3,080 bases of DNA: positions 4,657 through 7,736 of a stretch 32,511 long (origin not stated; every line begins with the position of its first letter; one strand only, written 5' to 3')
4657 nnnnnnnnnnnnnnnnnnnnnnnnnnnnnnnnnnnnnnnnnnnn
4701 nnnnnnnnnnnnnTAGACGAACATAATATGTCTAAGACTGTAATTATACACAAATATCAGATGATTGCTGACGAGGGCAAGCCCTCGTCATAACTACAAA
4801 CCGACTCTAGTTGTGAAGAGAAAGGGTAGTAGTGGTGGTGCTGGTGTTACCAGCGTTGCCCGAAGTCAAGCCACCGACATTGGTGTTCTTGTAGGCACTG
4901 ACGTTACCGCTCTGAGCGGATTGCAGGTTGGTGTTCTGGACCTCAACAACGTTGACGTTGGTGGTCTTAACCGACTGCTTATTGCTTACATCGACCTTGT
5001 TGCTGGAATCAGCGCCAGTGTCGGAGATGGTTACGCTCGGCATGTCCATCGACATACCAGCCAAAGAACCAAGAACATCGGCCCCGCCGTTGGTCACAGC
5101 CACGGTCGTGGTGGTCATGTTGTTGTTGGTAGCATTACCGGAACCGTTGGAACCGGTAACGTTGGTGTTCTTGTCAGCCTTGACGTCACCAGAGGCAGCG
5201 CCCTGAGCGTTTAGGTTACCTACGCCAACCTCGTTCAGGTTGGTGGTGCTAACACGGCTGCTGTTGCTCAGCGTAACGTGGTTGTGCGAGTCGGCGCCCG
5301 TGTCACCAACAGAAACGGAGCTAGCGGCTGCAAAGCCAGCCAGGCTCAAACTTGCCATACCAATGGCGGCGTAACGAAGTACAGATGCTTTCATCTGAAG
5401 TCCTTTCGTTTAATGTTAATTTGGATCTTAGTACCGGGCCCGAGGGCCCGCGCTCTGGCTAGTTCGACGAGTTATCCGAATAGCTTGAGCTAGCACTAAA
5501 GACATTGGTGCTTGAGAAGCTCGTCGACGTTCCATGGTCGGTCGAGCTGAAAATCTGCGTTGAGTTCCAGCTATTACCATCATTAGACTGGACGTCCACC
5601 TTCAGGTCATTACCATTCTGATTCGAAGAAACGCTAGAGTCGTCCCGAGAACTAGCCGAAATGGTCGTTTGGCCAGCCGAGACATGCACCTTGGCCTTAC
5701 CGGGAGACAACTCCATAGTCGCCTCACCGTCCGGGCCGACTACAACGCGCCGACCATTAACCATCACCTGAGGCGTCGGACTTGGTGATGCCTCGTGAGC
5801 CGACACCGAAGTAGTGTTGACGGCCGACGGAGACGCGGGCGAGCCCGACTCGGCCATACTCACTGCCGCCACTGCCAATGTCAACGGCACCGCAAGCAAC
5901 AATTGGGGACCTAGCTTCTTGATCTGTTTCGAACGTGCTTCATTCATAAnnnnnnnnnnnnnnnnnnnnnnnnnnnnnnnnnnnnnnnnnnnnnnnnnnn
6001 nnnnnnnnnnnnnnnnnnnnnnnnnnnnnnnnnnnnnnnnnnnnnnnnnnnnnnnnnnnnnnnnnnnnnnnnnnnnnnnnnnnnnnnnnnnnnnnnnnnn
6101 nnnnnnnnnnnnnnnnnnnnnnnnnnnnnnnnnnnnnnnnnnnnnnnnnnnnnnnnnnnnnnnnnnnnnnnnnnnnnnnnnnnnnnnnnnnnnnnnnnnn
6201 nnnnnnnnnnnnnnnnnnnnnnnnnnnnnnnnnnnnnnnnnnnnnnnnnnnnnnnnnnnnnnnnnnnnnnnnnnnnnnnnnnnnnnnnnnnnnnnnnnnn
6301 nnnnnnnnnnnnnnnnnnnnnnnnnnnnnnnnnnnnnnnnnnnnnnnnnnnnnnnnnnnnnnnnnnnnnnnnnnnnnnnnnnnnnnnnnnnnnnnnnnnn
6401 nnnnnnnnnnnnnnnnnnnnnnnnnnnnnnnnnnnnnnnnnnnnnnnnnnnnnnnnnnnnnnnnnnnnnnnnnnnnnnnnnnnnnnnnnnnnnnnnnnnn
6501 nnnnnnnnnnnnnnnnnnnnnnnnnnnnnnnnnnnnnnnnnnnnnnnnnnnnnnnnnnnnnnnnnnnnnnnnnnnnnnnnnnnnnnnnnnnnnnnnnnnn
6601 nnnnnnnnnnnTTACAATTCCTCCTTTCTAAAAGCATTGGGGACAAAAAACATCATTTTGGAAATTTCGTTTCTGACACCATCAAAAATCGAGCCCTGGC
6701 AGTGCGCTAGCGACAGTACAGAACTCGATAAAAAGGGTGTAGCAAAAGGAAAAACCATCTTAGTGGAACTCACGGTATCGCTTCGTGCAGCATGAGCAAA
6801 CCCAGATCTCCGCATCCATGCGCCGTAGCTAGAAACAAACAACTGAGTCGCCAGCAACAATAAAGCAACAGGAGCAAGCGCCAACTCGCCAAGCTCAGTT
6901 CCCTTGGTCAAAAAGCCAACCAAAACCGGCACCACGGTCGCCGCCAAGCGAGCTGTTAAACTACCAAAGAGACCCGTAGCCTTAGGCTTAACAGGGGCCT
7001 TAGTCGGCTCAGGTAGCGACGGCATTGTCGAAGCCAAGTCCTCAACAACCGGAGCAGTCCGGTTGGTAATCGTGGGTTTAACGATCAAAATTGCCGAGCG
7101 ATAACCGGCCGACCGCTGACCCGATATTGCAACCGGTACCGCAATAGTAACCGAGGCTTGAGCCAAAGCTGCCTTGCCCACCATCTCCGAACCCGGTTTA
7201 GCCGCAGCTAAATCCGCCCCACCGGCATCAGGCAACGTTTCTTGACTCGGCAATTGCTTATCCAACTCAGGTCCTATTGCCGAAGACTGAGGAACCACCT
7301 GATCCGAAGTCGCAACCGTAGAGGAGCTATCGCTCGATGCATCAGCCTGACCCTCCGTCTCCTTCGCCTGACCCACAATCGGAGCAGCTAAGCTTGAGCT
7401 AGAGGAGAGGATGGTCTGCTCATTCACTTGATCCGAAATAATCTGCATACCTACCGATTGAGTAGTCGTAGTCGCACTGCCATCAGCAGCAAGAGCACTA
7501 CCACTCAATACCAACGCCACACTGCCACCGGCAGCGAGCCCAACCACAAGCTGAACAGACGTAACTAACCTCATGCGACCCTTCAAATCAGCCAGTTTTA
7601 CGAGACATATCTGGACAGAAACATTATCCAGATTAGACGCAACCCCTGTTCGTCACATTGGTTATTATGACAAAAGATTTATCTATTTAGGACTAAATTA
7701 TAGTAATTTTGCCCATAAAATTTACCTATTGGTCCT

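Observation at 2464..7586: Five-gene operon of signal-peptide proteins built on an unassigned Asn/Thr/Ser-rich module, with the hallmarks of a surface fibre or coat assembly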

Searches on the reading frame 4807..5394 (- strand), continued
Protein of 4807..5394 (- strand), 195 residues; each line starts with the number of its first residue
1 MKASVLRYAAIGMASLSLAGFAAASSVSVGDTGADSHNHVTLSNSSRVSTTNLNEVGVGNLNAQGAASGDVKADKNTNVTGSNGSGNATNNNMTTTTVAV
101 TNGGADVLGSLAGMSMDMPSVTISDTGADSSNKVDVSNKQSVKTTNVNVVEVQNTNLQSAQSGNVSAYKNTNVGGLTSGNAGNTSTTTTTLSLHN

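Call 88: find_encoding_contigs(protein=P0079, flank=7000, max_places=1)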
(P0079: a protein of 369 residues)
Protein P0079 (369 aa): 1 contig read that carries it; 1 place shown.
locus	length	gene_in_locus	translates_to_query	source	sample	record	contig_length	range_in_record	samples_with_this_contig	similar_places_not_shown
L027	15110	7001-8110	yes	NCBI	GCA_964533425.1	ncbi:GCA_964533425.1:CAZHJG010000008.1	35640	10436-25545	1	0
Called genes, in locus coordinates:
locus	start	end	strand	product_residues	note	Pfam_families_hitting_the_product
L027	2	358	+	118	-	-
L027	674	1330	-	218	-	-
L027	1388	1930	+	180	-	-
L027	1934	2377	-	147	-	PF13473:Cupredoxin_1, PF00127:Copper-bind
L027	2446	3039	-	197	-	PF01169:GDT1, PF01925:TauE (faint), PF01169:GDT1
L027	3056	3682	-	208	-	-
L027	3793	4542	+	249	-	PF00117:GATase, PF07722:Peptidase_C26 (faint)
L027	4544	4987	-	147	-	PF10604:Polyketide_cyc2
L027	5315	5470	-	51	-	-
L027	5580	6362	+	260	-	-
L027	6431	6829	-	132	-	-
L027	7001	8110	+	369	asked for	-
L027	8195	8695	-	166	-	-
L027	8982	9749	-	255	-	PF01925:TauE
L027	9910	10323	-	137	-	PF00293:NUDIX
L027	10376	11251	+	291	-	PF01171:ATP_bind_3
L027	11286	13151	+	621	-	PF06068:TIP49 (weak), PF00004:AAA, PF07728:AAA_5 (weak), PF17862:AAA_lid_3, PF01434:Peptidase_M41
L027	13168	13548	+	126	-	-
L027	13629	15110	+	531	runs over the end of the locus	PF03023:MurJ, PF01554:MatE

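Call 89: find_encoding_contigs(protein=P0196, flank=7000, max_places=1)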
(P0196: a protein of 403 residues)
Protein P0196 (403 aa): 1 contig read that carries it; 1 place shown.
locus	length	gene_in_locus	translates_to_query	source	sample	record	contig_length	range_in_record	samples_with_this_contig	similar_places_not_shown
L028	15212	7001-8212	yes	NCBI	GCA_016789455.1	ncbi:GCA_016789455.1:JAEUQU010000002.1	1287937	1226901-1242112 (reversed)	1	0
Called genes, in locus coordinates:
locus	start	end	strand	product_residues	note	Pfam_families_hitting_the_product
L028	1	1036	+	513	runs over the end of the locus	PF01266:DAO, PF01593:Amino_oxidase, PF13450:NAD_binding_8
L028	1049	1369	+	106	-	-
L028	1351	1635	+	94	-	PF18916:Lycopene_cyc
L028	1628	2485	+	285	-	PF01040:UbiA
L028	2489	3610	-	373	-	PF00072:Response_reg, PF00512:HisKA, PF02518:HATPase_c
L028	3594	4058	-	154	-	PF00072:Response_reg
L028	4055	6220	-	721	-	PF08448:PAS_4 (faint), PF00989:PAS (weak), PF08447:PAS_3, PF01590:GAF, PF13185:GAF_2, PF00512:HisKA, PF02518:HATPase_c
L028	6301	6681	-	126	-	-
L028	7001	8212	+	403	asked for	-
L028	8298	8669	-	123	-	PF11338:DUF3140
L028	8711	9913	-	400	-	PF01546:Peptidase_M20 (faint), PF04389:Peptidase_M28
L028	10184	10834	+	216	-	-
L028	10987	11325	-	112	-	-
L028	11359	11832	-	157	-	PF03073:TspO_MBR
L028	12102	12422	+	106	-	-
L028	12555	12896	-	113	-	-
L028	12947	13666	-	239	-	-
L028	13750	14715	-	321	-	PF07963:N_methyl (weak), PF13385:Laminin_G_3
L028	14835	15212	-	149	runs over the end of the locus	-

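Call 107: list_cluster_members(proteins=[P0072, P0082, P0089, P0096, P0106, P0113, P0135, P0148, P0153, P0162])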
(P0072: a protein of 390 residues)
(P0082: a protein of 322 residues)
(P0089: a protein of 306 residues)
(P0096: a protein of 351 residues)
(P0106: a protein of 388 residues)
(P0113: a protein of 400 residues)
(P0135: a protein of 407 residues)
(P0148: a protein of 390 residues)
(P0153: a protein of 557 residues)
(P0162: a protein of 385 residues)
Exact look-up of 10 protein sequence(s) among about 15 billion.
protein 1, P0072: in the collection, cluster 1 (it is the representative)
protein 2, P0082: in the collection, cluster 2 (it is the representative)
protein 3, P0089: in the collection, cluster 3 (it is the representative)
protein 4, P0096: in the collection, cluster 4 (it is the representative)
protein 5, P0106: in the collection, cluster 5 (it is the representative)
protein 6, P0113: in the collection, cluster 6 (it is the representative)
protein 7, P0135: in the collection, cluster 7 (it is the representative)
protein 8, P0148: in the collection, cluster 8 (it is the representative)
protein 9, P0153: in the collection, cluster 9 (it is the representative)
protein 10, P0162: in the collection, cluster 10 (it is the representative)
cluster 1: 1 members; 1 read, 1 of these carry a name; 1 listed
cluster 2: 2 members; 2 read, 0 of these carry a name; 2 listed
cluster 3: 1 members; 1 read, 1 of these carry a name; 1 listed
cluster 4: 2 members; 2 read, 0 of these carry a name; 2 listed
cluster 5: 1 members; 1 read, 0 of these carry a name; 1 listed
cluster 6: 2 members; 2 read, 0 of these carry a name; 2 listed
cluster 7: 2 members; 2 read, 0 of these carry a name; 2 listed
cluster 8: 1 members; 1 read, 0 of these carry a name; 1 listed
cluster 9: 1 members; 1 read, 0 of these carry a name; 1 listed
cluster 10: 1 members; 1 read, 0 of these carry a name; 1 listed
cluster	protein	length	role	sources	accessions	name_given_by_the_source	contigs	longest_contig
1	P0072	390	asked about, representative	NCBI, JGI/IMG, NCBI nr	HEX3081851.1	MAG TPA: hypothetical protein VHQ86_01215 [Candidatus Saccharimonadia bacterium] | hypothetical protein | hypothetical protein [Candidatus Saccharimonadia bacterium]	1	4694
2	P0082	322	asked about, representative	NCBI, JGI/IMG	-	-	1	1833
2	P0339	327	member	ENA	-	-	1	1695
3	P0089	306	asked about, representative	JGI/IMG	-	hypothetical protein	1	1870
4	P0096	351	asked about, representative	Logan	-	-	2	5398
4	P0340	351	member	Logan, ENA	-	-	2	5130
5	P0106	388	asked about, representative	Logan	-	-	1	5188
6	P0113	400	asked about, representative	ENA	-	-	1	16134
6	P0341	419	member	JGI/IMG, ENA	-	-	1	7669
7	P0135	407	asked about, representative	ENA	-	-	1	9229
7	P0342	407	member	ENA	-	-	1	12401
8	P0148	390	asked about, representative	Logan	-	-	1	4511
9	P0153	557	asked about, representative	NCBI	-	-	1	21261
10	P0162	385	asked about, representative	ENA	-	-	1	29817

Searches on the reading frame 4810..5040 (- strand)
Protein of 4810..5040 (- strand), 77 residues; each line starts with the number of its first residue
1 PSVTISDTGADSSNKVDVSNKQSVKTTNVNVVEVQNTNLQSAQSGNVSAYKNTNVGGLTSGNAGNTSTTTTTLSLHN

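Call 68: find_homologous_proteins(query=A4, max_evalue=0.001)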
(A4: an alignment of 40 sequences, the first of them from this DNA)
Query A4 (40 sequences) (77 aa, profile of the alignment): 6 proteins with E <= 0.001 among 432 candidates.
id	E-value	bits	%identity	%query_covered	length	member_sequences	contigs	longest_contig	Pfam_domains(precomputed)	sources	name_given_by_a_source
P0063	4.5e-16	77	59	97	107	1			-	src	-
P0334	1.4e-15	75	61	99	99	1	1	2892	-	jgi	jgi:hypothetical protein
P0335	1.5e-13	68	36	73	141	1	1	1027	-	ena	-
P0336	6.6e-11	60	32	73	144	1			-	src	-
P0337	3.0e-6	45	30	73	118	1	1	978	-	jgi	-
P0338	1.7e-5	43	48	27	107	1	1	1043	-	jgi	jgi:hypothetical protein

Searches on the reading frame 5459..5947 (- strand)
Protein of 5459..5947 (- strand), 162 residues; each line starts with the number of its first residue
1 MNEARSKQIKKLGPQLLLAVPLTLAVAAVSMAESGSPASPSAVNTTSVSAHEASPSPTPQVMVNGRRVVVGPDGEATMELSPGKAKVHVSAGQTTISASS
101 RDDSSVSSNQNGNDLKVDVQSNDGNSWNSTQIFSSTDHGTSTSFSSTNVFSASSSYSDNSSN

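Call 3: search_protein_families(library=pfam, proteins=[window:5459-5947:-], max_evalue=1)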
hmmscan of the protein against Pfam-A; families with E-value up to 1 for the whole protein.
window:5459-5947:- (162 aa): 2 families
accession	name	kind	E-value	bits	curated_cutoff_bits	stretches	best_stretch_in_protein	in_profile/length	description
PF06764.17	DUF1223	-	0.021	15.3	30.7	1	54-109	68-124/202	Protein of unknown function (DUF1223)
PF21601.3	GldM_2nd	-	0.023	15.6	24.4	1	54-110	37-92/98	GldM second domain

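Call 4: search_protein_families(library=ncbifam, proteins=[window:5459-5947:-], max_evalue=1)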
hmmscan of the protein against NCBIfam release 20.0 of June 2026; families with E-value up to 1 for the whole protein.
window:5459-5947:- (162 aa): 0 families

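Call 98: search_solved_structures(query=A7, max_evalue=1, show_alignments=1)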
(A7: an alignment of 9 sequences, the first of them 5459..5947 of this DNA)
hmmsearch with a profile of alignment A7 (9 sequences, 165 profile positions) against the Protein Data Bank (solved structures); distinct sequences matched with E-value up to 1: 1.
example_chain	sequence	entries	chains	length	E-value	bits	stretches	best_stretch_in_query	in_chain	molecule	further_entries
9myt_A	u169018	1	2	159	0.98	12.5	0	45-93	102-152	EatI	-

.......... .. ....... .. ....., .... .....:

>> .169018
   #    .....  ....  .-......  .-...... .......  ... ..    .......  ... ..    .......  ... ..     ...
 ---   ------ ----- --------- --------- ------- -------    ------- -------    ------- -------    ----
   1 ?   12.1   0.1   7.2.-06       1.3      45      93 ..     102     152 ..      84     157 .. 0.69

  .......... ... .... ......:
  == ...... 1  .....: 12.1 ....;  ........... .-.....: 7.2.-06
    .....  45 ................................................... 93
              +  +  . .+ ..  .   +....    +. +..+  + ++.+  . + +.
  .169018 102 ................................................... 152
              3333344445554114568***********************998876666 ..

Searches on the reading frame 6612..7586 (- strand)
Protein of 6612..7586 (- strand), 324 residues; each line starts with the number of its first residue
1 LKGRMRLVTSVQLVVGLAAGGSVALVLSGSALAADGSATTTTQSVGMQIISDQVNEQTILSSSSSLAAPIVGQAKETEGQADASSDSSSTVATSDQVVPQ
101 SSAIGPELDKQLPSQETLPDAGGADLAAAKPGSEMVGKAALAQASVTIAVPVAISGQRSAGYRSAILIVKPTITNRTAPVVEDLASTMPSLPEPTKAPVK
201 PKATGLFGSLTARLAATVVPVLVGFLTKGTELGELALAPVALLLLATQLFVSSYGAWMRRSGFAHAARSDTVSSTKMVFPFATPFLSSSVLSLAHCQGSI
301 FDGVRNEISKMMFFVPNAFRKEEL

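Call 3: search_protein_families(library=pfam, proteins=[window:6612-7586:-], max_evalue=1)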
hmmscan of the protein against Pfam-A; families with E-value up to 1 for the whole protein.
window:6612-7586:- (324 aa): 0 families

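Call 4: search_protein_families(library=ncbifam, proteins=[window:6612-7586:-], max_evalue=1)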
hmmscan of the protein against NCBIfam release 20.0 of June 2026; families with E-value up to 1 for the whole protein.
window:6612-7586:- (324 aa): 0 families

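Call 97: search_solved_structures(query=A6, max_evalue=1, show_alignments=1)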
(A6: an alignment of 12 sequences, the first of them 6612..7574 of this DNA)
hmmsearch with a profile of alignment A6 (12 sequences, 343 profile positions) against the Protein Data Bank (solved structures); distinct sequences matched with E-value up to 1: 1.
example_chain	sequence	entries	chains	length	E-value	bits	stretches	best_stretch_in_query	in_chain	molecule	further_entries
5cyb_A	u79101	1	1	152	0.41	13.4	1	8-102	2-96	Lipoprotein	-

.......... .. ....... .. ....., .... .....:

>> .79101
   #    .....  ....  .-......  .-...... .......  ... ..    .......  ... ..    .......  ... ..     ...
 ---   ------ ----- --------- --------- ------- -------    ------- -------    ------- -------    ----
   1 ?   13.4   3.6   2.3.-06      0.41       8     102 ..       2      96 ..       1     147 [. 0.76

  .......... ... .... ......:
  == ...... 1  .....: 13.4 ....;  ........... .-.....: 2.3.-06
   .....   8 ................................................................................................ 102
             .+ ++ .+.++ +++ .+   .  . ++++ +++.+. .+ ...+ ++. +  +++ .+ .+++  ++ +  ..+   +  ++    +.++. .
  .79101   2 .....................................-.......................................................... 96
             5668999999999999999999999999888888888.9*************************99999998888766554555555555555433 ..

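Call 99: search_protein_families(library=pfam, alignment_id=A6, max_evalue=0.1)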
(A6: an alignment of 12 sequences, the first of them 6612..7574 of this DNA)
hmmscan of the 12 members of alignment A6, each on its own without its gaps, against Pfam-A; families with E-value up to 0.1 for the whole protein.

A. member 1, window:6612-7574:- (320 aa): 0 families

B. families by the number of members that match (of 12 scanned): 3 families
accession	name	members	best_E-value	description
PF03203.19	MerC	1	0.0047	MerC mercury resistance protein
PF14029.11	DUF4244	1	0.05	Protein of unknown function (DUF4244)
PF12979.12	DUF3863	1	0.082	Domain of Unknown Function with PDB structure (DUF3863)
